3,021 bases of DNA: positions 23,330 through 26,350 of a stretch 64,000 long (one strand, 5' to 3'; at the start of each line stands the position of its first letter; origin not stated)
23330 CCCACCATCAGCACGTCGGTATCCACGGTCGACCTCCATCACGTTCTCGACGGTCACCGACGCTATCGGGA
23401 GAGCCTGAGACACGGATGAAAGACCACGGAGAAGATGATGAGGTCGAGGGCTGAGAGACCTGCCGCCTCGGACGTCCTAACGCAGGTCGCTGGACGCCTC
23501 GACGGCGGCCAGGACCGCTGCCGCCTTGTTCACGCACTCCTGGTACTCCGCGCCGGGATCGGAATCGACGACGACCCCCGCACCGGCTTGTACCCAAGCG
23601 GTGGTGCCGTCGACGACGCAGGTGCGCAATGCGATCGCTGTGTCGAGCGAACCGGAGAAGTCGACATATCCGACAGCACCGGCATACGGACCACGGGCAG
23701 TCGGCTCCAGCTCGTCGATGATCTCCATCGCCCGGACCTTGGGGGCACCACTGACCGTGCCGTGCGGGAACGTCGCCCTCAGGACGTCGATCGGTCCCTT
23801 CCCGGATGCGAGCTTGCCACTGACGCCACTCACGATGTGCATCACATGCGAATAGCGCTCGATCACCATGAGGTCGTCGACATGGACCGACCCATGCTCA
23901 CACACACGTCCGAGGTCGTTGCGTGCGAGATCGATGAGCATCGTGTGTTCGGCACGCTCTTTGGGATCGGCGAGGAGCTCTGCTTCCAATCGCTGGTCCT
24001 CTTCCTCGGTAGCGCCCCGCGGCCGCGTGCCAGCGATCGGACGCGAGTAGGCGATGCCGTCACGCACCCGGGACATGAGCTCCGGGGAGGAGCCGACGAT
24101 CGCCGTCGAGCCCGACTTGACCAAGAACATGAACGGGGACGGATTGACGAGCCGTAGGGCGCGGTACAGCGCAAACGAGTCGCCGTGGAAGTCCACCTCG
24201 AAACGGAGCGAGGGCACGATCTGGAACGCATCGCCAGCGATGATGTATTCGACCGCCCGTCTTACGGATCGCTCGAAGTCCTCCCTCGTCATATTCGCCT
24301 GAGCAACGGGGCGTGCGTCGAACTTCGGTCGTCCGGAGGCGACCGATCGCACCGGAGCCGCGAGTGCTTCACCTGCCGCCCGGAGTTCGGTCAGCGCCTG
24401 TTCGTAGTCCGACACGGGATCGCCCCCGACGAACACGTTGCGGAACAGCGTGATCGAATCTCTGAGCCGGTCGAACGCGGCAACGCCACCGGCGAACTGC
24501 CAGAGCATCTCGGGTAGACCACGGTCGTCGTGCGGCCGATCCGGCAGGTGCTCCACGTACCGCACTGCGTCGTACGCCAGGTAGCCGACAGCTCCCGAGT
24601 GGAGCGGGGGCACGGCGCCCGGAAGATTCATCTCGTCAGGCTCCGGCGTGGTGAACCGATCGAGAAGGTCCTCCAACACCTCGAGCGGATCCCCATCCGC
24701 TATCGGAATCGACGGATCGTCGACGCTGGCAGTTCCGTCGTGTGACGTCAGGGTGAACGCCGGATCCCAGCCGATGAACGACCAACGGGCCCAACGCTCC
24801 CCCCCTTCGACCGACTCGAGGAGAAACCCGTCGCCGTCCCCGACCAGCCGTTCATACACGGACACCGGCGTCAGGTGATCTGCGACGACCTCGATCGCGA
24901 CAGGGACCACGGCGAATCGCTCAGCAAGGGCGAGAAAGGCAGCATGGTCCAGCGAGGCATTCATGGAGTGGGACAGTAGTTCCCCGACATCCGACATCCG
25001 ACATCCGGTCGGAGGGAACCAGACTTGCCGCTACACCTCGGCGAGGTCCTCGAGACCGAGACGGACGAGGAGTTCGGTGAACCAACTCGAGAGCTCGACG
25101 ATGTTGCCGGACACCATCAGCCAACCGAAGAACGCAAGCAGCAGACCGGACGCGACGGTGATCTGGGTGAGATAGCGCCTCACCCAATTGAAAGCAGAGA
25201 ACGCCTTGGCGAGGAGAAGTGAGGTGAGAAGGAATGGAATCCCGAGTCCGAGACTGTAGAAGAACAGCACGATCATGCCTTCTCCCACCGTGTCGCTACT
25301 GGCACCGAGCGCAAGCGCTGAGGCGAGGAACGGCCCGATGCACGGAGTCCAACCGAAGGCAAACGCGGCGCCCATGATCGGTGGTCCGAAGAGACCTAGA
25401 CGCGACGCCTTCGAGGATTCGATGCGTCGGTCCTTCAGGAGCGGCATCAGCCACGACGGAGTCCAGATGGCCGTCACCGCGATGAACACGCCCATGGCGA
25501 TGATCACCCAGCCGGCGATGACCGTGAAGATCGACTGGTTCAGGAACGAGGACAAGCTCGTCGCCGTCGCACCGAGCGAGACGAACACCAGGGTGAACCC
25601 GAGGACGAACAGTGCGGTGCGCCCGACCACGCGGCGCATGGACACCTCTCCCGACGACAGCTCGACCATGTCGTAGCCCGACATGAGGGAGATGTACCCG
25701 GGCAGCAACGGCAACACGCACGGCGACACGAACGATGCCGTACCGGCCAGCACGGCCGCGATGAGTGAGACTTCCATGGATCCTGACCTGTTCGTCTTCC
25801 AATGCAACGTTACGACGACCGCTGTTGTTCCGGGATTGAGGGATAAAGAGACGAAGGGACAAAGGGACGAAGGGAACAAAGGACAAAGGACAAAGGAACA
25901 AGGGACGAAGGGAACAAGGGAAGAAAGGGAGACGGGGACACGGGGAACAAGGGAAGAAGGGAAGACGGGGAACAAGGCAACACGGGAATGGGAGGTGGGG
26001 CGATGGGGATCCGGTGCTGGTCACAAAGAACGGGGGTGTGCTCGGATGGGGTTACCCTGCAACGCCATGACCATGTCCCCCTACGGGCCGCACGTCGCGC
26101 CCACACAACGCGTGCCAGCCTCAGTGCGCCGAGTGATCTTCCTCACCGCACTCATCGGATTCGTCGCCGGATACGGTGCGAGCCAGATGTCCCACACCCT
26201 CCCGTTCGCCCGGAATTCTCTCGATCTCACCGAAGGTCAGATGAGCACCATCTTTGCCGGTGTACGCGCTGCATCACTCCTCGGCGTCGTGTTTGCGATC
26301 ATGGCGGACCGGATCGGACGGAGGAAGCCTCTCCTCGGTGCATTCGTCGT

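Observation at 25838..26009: ~170-nt purine-rich GGGA-type array with 17 G-runs between divergent ccdA and the MFS transporter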

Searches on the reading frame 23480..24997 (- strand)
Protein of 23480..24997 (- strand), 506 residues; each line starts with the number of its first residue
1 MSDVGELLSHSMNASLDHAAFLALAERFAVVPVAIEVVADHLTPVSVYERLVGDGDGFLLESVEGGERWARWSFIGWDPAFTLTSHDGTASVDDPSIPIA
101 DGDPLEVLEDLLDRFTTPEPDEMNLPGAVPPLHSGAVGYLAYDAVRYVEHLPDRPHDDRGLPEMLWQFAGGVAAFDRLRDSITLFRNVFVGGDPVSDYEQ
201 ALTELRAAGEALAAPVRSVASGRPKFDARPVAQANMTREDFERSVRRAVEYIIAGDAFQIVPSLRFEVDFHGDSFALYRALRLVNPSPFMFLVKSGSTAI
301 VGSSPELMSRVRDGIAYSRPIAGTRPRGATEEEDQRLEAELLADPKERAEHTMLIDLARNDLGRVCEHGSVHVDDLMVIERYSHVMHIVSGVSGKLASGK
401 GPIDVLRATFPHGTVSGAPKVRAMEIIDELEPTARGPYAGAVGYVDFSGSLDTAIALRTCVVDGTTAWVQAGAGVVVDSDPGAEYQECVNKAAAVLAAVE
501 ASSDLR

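Call 18: search_protein_families(library=pfam, proteins=[window:23480-24997:-])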
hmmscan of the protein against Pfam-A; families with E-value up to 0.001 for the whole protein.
window:23480-24997:- (506 aa): 2 families
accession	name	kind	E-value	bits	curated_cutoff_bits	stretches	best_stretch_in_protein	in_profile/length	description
PF00425.24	Chorismate_bind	-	5.2e-91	305.2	27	1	238-491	2-257/257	chorismate binding enzyme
PF04715.19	Anth_synt_I_N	-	2.7e-31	109.1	23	1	40-184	1-140/140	Anthranilate synthase component I, N terminal region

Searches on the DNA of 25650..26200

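Call 64: search_rna_families(source=window, start=25650, end=26200, threshold=evalue, max_evalue=1)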
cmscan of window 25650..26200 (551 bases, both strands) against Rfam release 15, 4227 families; matches with E-value up to 1: 0.
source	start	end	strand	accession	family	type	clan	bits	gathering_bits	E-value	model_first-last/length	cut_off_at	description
